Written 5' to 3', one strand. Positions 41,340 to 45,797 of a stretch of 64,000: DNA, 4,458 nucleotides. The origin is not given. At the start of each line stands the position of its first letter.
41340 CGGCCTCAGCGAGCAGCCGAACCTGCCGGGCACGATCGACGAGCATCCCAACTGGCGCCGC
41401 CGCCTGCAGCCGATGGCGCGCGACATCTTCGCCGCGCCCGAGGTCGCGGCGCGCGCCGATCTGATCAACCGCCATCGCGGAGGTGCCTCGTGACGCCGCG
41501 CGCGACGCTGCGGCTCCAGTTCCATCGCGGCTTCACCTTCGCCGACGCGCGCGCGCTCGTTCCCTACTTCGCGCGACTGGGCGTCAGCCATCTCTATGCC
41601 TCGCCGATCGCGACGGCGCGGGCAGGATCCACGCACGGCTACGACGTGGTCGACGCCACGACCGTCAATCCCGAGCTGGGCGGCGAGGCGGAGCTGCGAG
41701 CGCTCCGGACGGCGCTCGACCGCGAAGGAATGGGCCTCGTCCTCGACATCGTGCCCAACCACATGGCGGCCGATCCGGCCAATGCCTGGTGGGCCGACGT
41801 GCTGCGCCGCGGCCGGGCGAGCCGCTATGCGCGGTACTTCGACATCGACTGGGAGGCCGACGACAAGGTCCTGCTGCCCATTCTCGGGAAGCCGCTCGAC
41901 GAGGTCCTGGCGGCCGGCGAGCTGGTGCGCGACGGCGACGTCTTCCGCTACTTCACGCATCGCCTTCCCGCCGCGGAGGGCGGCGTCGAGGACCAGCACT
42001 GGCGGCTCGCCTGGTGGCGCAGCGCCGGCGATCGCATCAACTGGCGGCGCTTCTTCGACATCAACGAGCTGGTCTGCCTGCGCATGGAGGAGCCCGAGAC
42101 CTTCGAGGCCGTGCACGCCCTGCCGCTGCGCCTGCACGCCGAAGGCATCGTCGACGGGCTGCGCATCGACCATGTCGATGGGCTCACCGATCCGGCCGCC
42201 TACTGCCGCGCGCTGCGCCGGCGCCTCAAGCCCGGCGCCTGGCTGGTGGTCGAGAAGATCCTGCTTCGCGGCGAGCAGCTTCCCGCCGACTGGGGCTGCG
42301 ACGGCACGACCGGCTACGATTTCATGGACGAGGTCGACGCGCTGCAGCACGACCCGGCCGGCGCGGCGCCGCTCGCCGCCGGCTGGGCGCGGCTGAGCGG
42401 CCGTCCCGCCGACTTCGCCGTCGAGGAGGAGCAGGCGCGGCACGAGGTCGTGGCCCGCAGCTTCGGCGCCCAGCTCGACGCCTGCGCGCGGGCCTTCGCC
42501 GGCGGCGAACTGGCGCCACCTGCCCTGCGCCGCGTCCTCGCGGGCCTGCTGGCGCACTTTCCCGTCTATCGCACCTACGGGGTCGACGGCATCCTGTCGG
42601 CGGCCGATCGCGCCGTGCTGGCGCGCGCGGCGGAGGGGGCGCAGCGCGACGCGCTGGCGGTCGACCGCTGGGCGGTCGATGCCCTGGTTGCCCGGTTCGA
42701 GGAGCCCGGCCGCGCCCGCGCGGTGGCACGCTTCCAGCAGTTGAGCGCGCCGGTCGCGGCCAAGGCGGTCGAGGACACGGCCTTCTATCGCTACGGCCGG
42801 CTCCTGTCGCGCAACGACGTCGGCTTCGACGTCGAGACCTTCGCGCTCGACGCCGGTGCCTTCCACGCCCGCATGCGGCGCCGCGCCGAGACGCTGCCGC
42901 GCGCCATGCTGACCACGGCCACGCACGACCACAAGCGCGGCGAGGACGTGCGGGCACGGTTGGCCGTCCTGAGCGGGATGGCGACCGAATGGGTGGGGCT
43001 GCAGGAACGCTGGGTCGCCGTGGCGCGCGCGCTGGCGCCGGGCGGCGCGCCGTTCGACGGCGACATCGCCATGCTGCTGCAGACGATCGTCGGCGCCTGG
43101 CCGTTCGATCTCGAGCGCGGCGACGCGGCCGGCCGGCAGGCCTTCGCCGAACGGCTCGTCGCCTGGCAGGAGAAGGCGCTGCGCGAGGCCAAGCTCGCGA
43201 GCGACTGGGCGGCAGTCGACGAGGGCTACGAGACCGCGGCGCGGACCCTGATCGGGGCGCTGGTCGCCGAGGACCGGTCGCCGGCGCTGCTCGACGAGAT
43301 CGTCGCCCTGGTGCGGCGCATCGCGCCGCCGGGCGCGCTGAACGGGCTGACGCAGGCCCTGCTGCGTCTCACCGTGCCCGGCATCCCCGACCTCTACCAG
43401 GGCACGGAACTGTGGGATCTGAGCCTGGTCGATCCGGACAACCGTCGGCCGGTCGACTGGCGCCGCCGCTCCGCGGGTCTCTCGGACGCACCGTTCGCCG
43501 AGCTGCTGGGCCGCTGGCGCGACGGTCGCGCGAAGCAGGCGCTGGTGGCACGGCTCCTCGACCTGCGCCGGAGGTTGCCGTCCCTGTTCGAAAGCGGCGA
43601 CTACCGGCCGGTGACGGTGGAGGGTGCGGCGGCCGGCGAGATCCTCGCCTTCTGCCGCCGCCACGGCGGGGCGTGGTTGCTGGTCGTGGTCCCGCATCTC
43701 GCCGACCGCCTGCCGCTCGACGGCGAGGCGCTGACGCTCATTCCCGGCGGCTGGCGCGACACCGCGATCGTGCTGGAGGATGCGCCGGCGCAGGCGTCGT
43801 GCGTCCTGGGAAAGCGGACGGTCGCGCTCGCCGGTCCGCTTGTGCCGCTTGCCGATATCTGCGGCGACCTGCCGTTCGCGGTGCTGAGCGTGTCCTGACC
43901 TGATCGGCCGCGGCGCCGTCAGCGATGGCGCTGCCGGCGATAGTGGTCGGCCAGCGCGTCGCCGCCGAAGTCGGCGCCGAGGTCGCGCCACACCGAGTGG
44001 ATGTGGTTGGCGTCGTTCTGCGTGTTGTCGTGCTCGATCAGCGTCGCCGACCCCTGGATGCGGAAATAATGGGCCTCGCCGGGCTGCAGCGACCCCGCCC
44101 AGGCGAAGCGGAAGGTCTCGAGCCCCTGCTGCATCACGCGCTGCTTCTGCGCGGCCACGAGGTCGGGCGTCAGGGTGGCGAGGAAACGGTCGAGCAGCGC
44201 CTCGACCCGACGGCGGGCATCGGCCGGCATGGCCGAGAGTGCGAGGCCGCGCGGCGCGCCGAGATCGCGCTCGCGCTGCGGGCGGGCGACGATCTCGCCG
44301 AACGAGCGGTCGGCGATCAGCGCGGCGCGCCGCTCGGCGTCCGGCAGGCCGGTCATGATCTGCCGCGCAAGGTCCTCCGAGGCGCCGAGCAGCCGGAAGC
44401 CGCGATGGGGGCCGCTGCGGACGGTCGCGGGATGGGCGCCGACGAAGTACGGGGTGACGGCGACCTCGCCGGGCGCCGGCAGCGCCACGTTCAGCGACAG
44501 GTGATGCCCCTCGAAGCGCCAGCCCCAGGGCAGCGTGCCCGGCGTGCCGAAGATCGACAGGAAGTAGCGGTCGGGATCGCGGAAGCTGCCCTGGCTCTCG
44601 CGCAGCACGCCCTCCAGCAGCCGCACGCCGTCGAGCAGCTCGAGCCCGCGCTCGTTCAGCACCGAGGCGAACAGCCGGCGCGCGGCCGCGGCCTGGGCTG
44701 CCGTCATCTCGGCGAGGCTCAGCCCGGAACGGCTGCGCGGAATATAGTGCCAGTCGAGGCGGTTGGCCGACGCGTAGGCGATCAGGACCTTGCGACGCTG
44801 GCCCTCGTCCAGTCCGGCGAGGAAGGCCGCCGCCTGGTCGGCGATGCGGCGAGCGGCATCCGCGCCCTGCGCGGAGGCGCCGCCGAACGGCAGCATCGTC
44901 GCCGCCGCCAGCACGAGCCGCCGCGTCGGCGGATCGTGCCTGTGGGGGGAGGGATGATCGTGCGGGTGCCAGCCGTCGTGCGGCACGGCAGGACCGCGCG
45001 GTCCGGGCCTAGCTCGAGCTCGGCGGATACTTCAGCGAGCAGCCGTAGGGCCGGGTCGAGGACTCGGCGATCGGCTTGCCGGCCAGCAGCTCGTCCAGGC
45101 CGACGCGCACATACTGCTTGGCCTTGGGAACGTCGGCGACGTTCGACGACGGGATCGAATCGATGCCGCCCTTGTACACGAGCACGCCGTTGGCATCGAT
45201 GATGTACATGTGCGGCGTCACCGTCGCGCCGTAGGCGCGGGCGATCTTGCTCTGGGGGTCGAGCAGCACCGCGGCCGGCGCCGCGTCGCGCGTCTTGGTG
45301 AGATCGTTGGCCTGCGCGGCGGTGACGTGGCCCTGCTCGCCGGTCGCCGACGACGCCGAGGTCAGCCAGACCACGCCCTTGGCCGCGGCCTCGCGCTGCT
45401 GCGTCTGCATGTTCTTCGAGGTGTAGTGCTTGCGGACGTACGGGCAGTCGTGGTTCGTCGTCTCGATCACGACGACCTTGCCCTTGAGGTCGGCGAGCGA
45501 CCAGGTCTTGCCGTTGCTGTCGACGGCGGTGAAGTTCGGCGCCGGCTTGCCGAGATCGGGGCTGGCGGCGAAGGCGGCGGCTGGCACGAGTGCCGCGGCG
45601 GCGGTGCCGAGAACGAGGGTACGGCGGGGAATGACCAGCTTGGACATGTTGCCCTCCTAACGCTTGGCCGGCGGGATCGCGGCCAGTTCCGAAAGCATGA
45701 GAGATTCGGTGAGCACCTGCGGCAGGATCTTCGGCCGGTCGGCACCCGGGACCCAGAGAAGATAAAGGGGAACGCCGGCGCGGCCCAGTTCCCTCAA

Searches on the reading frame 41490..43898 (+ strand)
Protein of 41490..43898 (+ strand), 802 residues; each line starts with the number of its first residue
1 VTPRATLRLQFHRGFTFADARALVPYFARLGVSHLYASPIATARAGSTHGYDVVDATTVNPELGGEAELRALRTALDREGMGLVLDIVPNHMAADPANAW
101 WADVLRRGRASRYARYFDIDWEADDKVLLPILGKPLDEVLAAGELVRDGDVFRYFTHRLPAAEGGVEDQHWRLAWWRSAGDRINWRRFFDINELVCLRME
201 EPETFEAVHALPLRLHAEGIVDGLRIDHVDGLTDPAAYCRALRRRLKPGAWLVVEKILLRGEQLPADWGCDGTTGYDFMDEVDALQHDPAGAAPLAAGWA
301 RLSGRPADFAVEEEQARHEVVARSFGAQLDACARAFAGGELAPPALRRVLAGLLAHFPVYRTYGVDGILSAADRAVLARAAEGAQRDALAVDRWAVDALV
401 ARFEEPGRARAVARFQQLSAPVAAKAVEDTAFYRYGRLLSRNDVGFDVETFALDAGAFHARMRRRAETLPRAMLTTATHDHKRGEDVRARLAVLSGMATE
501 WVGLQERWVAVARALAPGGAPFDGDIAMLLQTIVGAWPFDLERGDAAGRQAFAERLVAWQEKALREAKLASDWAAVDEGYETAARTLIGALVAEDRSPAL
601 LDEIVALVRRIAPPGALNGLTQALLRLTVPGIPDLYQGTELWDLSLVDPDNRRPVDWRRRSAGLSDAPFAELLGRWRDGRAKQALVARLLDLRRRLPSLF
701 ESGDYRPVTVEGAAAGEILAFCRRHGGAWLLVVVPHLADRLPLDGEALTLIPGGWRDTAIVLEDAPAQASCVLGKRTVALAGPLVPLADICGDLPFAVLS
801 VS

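Call 68: search_protein_families(library=pfam, proteins=[window:41490-43898:+], max_evalue=1e-8)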
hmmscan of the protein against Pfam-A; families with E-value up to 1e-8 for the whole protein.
window:41490-43898:+ (802 aa): 1 family
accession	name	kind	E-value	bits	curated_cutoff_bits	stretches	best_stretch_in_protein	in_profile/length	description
PF00128.31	Alpha-amylase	-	1.8e-15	57.5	22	1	25-232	26-193/446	Alpha amylase, catalytic domain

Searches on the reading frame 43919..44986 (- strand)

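Call 68: search_protein_families(library=pfam, proteins=[window:43919-44986:-], max_evalue=1e-8)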
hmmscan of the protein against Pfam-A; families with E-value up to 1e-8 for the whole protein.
window:43919-44986:- (355 aa): 1 family
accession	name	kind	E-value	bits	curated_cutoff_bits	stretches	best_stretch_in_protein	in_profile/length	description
PF12006.13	DUF3500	-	5.9e-76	256.3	27.2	1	44-341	4-296/297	Protein of unknown function (DUF3500)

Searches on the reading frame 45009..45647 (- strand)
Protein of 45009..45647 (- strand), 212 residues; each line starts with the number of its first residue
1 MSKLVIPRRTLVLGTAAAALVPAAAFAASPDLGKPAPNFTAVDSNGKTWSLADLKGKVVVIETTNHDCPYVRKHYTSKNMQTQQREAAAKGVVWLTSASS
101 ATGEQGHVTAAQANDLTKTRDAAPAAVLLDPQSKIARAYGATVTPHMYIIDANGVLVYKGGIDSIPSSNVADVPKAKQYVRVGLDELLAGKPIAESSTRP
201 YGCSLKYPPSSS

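Call 69: search_protein_families(library=pfam, proteins=[window:45009-45647:-], max_evalue=1e-8)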
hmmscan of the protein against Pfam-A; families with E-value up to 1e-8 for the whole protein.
window:45009-45647:- (212 aa): 2 families
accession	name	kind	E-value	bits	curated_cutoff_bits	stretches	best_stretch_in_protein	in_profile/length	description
PF00578.27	AhpC-TSA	-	2.3e-16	60.3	26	1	33-158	2-123/124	AhpC/TSA family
PF08534.16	Redoxin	-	3e-16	60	26.6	1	33-167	3-139/148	Redoxin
